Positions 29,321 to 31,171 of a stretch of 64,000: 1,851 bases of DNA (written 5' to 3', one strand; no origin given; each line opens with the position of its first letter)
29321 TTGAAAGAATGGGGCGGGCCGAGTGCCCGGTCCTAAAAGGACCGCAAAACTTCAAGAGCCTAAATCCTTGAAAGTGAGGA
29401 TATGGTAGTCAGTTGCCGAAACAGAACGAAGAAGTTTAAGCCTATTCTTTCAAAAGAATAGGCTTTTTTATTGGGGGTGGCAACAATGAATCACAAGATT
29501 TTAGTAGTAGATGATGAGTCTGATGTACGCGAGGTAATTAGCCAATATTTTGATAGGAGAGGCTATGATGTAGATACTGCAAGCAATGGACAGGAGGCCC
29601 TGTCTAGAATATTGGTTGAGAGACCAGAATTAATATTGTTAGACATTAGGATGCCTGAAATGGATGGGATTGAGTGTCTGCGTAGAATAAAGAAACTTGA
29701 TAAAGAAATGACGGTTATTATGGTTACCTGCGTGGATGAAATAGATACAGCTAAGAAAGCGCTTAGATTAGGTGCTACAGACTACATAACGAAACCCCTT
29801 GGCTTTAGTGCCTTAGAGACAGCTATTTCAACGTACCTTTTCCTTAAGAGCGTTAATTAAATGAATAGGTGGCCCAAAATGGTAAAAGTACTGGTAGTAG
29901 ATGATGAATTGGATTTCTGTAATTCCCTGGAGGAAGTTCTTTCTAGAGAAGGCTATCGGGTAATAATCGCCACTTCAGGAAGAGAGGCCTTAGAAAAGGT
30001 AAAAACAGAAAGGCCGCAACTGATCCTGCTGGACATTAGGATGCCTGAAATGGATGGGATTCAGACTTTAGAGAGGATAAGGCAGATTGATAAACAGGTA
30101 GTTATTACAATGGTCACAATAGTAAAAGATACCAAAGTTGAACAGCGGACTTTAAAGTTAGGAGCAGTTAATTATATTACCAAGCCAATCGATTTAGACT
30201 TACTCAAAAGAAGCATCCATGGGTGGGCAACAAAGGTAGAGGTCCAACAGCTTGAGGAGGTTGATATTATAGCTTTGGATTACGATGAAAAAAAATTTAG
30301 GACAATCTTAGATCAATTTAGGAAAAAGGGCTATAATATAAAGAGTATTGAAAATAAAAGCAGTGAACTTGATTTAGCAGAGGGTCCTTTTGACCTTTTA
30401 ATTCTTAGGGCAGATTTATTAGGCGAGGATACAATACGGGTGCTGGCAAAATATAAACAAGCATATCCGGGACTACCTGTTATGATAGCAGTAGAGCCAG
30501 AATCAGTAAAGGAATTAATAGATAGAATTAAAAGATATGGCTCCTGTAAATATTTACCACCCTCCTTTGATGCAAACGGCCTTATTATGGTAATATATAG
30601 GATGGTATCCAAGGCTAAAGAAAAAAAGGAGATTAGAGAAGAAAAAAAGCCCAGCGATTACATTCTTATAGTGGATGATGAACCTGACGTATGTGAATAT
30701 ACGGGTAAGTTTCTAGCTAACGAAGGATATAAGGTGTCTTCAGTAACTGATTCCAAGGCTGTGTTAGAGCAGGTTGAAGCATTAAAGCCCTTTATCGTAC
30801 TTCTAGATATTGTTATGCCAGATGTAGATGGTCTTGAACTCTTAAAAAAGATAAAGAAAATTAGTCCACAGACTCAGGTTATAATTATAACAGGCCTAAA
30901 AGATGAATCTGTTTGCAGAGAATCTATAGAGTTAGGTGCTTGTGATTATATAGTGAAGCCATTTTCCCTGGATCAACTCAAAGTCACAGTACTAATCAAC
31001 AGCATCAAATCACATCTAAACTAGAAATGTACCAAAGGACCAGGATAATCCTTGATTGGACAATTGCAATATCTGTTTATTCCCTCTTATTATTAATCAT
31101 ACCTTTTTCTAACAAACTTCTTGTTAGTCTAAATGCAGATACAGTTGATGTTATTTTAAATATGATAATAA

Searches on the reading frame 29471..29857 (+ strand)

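Call 75: search_protein_families(library=pfam, proteins=[window:29471-29857:+], max_evalue=0.001)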
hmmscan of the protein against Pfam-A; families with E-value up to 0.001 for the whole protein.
window:29471-29857:+ (129 aa): 2 families
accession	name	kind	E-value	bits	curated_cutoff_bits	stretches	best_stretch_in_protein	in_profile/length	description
PF00072.30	Response_reg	-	1.5e-33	115.7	30.2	1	10-119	1-110/111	Response regulator receiver domain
PF23198.2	PDE8A_N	-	7.6e-06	26.3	29.6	1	10-96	13-100/147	PDE8A-like, N-terminal domain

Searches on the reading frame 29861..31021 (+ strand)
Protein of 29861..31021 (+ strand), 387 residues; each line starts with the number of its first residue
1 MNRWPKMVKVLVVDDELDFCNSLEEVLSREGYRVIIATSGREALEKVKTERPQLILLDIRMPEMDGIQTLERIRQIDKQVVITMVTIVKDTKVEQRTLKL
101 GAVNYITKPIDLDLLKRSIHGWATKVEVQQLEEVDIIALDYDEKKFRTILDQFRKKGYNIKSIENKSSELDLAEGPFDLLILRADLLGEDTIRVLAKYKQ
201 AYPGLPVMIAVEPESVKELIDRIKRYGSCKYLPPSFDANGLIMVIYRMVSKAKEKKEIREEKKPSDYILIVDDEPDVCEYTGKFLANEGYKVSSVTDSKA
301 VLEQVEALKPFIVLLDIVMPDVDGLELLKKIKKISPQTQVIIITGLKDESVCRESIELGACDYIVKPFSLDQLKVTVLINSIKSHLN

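Call 39: search_protein_families(library=pfam, proteins=[window:29861-31021:+], max_evalue=0.00001)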
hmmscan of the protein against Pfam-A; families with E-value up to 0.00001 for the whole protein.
window:29861-31021:+ (387 aa): 3 families
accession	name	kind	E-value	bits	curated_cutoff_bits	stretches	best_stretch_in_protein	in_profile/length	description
PF00072.30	Response_reg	-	2.4e-65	218.1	30.2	2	268-376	1-109/111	Response regulator receiver domain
PF23198.2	PDE8A_N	-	2e-10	41.2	29.6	1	7-97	9-101/147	PDE8A-like, N-terminal domain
PF20161.5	VpsR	-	8.1e-06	26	23.7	0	283-377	25-120/121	VpsR domain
